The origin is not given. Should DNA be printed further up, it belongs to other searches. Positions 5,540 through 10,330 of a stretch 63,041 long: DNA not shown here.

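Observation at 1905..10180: Three-gene surface operon: GH5-like/dockerin/beta-propeller giant, cohesin-like + CBM anchor protein, YYY membrane protein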

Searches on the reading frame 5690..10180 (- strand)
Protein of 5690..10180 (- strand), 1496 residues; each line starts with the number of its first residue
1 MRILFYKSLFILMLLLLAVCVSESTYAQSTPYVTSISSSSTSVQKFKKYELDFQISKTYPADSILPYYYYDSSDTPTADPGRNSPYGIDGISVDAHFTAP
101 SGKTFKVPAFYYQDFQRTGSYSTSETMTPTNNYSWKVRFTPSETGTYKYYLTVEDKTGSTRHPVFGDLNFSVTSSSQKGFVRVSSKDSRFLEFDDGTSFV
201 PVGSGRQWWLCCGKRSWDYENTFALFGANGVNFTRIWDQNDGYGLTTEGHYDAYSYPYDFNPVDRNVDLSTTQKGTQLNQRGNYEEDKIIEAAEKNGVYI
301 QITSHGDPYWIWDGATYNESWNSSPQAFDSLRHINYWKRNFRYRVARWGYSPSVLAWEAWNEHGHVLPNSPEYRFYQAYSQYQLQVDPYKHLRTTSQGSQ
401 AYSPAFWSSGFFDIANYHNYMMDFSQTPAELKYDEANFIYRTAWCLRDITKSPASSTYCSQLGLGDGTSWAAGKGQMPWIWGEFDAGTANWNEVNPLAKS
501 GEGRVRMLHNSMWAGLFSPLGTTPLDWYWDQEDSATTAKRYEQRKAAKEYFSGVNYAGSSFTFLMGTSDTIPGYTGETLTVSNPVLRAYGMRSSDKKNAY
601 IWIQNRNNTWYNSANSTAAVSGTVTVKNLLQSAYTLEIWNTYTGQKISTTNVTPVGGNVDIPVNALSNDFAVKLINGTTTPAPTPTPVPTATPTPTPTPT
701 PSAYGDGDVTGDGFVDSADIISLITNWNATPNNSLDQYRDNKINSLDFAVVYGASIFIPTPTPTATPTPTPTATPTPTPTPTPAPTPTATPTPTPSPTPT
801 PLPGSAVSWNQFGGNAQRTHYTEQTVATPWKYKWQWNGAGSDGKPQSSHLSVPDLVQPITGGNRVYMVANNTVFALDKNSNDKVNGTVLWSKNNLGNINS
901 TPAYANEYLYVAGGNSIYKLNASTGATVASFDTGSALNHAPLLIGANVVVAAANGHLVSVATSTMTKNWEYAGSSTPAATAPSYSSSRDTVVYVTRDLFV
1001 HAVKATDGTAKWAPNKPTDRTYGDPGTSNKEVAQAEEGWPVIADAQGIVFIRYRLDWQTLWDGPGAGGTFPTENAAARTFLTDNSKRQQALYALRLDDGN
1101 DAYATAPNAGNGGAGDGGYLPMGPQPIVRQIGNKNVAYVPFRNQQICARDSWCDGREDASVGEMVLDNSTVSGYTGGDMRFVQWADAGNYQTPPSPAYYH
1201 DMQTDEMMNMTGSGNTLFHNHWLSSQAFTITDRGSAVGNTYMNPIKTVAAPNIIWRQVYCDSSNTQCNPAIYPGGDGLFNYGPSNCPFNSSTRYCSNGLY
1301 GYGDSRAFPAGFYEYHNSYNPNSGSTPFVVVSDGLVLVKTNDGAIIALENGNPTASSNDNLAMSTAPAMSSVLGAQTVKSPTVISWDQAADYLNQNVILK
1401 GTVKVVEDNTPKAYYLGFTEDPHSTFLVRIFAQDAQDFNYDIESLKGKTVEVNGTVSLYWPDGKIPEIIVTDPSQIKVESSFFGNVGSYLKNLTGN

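Call 6: search_protein_families(library=pfam, proteins=[window:5690-10180:-], max_evalue=1)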
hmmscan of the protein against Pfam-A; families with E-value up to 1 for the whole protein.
window:5690-10180:- (1496 aa): 6 families
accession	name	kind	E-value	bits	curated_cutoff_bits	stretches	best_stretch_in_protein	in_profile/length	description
PF13360.13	PQQ_2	-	1.2e-14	55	27.6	1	872-1043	4-168/233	Outer membrane protein assembly factor BamB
PF13570.13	Beta-prop_ACSF4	-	4e-10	40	133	1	884-1051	121-286/329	Beta-alanine-activating enzyme, beta-propeller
PF16586.11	DUF5060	-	4e-08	33.8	27.2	1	85-152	21-68/70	Domain of unknown function (DUF5060)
PF00404.24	Dockerin_1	-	1.9e-05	25.2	22.9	1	707-751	2-52/57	Dockerin type I domain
PF13742.12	tRNA_anti_2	-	0.016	15.8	27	1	1391-1465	16-87/95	OB-fold nucleic acid binding domain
PF12869.13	tRNA_anti-like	-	0.13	12.2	23.5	1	1390-1459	66-135/146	tRNA_anti-like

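Call 7: search_protein_families(library=ncbifam, proteins=[window:5690-10180:-], max_evalue=1)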
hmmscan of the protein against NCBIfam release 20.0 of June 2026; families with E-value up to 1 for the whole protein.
window:5690-10180:- (1496 aa): 6 families
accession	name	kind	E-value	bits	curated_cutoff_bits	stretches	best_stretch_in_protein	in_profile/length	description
TIGR03300.1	assembly_YfgL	equivalog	8.3e-11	41.2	285.2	1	897-1016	56-173/377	outer membrane protein assembly factor BamB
NF008351.0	PRK11138.1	equivalog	8.1e-08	31.2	423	2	859-961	291-392/394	outer membrane protein assembly factor BamB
NF008084.0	PRK10819.1-5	equivalog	4.8e-05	23.4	315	1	758-804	60-107/249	TonB system transport protein TonB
NF037973.1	metallo_SslE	exception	0.0014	16.1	3000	2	758-801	45-88/1519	lipoprotein metalloprotease SslE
TIGR00237.1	xseA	equivalog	0.0098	15.1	180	1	1394-1465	18-86/389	exodeoxyribonuclease VII large subunit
NF052345.1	S_layer_anammox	exception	0.12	9.7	1400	1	677-711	1282-1317/1596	Kustd1514 family S-layer glycoprotein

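Call 8: search_solved_structures(query=window:5690-10180:-, max_evalue=1, show_alignments=3)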
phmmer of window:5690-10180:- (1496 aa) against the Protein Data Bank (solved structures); distinct sequences matched with E-value up to 1: 19.
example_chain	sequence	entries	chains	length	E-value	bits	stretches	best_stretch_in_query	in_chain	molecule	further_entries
9gmj_A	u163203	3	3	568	2.5e-32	114.7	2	84-414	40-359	DUF5060 domain-containing protein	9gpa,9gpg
9gpc_A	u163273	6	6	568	6e-32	113.4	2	84-412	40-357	DUF5060 domain-containing protein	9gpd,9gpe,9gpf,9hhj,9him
6ncl_a0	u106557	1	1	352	0.0013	19.5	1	716-804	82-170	P14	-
8zvk_A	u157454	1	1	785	0.015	16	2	758-801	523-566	AaBgIC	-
3ghp_A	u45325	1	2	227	0.018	15.8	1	731-802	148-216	Cellulosomal scaffoldin adaptor protein B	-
5ayw_B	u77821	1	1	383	0.02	15.6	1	865-1001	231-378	Outer membrane protein assembly factor BamB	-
8adg_B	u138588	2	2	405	0.03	15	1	865-1001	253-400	Outer membrane protein assembly factor BamB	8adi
8pr9_A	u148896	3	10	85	0.051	14.2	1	883-958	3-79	Cell surface protein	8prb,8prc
2yh3_A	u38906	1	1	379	0.12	12.9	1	865-958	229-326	LIPOPROTEIN YFGL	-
7nri_B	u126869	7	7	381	0.13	12.9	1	865-958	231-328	Outer membrane protein assembly factor BamB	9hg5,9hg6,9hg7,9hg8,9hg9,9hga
3q7m_A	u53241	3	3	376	0.19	12.3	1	865-958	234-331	Lipoprotein yfgL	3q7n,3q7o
3prw_A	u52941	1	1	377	0.19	12.3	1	865-958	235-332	Lipoprotein yfgL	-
3q54_A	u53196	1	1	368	0.22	12.1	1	865-958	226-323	Outer membrane assembly lipoprotein YfgL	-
6lyq_B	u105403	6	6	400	0.23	12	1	865-958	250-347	Outer membrane protein assembly factor BamB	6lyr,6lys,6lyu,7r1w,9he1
5ljo_B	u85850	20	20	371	0.23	12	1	865-958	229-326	Outer membrane protein assembly factor BamB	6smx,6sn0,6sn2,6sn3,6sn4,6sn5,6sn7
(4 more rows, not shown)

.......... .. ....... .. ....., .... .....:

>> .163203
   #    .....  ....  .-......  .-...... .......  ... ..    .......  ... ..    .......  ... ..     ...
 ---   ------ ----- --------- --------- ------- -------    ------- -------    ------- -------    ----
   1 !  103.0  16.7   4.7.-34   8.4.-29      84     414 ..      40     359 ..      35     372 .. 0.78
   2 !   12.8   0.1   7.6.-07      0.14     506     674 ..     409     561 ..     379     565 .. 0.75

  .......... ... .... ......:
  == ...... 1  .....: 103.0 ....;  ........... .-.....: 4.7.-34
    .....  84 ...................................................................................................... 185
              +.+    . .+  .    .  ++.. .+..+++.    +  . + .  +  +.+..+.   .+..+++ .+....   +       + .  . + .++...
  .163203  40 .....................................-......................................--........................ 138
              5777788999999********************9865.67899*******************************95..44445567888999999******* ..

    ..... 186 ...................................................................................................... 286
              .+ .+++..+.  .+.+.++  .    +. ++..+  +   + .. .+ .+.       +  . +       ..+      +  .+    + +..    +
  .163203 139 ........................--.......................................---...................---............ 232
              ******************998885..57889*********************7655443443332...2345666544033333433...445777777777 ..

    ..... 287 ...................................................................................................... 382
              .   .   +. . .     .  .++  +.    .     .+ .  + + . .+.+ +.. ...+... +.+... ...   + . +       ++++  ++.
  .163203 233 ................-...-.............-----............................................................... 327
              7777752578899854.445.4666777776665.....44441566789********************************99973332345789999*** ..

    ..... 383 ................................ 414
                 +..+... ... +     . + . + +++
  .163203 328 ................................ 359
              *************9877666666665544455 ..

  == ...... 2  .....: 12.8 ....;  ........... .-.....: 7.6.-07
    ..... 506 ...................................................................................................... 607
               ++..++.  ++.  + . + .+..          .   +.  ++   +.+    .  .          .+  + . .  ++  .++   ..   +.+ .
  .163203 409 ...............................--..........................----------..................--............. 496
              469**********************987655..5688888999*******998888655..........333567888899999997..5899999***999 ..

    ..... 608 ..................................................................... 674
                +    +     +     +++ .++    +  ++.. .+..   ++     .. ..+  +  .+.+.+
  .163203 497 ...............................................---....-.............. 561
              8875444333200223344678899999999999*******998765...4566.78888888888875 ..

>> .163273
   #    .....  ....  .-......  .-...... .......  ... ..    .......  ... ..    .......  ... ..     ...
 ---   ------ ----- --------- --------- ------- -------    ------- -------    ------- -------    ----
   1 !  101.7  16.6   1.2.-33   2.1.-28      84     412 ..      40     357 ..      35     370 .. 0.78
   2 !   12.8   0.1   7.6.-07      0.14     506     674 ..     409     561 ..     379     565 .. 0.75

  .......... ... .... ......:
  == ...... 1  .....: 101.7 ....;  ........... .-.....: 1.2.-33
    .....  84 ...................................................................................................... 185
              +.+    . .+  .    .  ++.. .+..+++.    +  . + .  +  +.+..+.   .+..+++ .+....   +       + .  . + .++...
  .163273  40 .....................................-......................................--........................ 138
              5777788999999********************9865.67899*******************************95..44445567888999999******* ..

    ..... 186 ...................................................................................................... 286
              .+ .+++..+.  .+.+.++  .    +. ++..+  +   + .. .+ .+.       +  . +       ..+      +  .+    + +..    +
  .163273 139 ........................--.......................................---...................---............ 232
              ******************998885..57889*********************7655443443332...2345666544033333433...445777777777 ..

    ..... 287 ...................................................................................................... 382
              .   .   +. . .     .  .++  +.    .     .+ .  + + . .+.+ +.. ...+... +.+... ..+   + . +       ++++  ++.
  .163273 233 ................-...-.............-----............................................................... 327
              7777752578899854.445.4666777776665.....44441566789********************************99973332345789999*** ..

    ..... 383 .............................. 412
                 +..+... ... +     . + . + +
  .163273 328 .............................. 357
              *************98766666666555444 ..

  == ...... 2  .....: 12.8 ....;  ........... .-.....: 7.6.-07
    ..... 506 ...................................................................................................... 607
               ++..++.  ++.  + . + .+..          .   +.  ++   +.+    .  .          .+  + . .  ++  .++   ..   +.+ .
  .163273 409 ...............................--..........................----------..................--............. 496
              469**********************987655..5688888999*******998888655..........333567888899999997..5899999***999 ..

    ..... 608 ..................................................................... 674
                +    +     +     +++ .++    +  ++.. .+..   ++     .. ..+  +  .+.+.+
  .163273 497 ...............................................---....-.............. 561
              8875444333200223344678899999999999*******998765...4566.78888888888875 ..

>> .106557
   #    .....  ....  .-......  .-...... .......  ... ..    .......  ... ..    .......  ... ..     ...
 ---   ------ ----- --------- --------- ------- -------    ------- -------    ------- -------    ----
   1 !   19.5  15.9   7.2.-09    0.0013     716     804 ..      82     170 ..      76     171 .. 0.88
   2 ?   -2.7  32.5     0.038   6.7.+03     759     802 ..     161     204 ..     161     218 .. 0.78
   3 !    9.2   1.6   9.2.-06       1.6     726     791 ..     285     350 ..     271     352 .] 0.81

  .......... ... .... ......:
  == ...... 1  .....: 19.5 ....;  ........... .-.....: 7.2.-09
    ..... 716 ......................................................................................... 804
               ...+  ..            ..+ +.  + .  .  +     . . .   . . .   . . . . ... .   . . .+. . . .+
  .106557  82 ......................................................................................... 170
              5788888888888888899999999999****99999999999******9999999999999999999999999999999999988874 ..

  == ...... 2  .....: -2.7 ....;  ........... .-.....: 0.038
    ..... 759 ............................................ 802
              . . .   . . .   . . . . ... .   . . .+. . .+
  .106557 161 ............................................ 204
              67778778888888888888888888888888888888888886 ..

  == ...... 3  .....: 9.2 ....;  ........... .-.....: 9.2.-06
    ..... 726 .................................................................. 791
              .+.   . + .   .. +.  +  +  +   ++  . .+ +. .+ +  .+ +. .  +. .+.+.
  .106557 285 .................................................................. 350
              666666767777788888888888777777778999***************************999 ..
